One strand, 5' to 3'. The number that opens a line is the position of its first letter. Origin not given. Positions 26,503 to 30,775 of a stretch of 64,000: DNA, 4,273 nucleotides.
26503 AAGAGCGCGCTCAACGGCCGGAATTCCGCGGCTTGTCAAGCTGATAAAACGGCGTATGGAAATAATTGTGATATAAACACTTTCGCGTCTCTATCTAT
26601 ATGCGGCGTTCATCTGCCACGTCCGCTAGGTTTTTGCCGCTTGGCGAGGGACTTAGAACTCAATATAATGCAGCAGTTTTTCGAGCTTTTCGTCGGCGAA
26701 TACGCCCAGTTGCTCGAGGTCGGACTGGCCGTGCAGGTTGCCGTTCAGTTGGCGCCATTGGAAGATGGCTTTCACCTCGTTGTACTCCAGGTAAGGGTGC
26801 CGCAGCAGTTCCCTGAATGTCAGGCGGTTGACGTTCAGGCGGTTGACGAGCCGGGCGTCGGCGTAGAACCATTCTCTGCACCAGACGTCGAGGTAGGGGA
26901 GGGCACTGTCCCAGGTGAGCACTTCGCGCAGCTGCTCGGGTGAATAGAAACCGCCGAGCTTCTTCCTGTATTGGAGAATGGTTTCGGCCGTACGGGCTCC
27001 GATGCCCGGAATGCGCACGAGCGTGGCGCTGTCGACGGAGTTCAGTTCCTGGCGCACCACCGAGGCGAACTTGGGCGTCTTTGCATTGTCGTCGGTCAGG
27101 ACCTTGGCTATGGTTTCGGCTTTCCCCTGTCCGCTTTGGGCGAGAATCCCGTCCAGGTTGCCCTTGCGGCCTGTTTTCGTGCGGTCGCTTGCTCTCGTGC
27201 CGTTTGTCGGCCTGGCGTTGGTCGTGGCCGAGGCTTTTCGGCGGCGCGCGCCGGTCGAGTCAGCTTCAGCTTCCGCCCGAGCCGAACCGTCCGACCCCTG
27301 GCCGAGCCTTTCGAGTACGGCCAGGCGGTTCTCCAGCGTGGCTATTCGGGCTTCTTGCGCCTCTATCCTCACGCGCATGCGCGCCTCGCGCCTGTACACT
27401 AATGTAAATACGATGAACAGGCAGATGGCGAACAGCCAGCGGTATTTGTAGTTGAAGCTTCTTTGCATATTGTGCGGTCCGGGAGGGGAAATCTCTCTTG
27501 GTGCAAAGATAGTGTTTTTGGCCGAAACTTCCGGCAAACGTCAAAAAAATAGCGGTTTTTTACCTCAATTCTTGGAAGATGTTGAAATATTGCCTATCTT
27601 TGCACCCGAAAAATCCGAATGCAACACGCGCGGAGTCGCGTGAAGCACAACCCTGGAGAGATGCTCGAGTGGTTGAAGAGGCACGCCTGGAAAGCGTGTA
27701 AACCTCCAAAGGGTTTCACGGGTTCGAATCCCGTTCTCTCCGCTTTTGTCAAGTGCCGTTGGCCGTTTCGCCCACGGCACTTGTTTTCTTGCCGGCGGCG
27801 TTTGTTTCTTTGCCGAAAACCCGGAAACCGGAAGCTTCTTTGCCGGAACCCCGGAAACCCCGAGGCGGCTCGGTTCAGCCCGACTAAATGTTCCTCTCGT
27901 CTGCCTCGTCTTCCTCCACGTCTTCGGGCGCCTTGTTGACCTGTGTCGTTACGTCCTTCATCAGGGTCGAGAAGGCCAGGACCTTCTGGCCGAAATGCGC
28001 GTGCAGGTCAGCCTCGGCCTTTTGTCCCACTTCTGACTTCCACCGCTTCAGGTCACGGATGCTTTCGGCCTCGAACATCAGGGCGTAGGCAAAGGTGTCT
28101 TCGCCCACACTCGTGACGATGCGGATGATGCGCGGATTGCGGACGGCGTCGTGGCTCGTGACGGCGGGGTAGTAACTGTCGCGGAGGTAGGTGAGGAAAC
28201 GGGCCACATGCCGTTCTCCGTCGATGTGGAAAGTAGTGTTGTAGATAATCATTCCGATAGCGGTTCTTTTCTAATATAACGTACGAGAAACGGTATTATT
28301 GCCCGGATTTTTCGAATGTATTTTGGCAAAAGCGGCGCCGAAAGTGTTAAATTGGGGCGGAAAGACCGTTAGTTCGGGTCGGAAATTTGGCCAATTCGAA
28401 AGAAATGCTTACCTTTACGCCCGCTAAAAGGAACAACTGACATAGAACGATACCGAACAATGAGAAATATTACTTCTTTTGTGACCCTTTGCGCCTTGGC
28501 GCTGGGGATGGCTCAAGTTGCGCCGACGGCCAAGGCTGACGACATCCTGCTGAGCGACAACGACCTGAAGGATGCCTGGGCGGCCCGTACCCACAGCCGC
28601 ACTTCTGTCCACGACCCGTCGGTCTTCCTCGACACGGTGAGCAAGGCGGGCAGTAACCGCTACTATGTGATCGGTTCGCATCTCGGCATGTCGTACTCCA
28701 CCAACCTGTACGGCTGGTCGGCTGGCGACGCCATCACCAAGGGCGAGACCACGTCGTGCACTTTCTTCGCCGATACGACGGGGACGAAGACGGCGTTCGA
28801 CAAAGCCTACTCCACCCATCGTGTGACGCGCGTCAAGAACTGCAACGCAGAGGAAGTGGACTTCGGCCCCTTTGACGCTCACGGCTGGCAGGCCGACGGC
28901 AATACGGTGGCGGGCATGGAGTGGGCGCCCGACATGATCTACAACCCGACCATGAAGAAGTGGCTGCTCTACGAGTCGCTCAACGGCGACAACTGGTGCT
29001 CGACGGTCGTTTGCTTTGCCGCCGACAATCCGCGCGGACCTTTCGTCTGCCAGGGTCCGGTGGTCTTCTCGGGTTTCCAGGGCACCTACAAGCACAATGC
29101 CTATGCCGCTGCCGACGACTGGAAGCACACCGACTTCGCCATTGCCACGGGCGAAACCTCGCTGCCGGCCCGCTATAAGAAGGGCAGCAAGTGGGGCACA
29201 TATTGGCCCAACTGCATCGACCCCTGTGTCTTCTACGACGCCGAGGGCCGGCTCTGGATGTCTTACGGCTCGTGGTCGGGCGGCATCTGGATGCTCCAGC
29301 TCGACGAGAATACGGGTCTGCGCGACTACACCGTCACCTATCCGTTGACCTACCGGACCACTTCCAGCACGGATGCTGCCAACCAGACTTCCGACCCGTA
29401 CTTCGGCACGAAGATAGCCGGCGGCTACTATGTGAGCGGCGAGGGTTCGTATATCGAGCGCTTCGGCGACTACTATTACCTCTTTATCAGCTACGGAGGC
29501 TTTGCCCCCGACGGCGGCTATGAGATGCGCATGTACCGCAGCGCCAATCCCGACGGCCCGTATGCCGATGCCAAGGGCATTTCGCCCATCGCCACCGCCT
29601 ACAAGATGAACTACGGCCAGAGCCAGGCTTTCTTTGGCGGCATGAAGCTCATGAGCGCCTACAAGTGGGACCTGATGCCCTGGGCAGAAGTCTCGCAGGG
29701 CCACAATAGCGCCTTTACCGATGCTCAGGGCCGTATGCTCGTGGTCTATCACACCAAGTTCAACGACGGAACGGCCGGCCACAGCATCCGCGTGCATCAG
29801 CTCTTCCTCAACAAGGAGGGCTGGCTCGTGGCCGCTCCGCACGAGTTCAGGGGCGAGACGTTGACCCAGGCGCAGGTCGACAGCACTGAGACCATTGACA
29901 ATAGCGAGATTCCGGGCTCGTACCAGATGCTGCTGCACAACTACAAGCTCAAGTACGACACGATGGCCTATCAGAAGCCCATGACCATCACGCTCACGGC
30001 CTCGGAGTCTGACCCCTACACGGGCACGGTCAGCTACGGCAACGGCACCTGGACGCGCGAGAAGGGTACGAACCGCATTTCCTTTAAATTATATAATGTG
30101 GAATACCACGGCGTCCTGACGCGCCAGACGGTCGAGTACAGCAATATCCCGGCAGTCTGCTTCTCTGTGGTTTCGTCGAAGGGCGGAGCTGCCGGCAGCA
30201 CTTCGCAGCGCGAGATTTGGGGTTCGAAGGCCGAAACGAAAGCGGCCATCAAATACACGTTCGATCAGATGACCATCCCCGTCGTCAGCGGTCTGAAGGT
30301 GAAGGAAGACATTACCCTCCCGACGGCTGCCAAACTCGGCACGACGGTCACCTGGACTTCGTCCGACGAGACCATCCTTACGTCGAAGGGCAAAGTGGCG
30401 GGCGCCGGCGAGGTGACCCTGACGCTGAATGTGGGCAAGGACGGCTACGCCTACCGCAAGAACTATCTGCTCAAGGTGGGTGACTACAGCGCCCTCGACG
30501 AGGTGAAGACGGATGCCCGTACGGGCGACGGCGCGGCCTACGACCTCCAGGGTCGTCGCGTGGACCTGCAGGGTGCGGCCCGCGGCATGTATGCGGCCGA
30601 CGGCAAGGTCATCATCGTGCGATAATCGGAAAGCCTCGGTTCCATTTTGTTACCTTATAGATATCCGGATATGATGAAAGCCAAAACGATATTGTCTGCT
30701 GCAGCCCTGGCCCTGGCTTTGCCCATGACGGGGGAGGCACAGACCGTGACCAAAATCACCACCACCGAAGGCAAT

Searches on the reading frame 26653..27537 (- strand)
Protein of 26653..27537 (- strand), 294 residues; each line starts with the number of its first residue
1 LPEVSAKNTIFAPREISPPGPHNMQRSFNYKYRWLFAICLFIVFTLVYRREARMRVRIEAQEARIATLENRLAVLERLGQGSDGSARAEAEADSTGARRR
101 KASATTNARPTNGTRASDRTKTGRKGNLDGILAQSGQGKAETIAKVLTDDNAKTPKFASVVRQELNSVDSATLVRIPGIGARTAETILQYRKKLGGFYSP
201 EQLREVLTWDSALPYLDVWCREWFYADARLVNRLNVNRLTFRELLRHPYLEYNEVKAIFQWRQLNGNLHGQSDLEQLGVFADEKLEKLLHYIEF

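Call 27: search_protein_families(library=pfam, proteins=[window:26653-27537:-], max_evalue=0.001)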
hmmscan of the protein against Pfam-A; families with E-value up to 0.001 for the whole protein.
window:26653-27537:- (294 aa): 1 family
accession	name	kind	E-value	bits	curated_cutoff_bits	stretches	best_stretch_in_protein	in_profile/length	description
PF12836.13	HHH_3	-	8.6e-16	58.2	27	1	164-206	7-49/65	Helix-hairpin-helix motif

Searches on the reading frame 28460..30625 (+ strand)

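Call 3: search_protein_families(library=pfam, proteins=[window:28460-30625:+], max_evalue=0.01)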
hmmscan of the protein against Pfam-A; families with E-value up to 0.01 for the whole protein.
window:28460-30625:+ (721 aa): 3 families
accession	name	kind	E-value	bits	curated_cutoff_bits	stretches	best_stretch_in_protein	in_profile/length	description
PF04616.20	Glyco_hydro_43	-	1.2e-18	68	32.2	1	237-455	105-287/288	Glycosyl hydrolases family 43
PF16369.11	GH43_C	-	7.9e-12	46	23.4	1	460-575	1-95/100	C-terminal lipocalin-like domain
PF20578.4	aBig_2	-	6.8e-08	32.7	27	1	613-673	20-86/89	Atrophied bacterial Ig domain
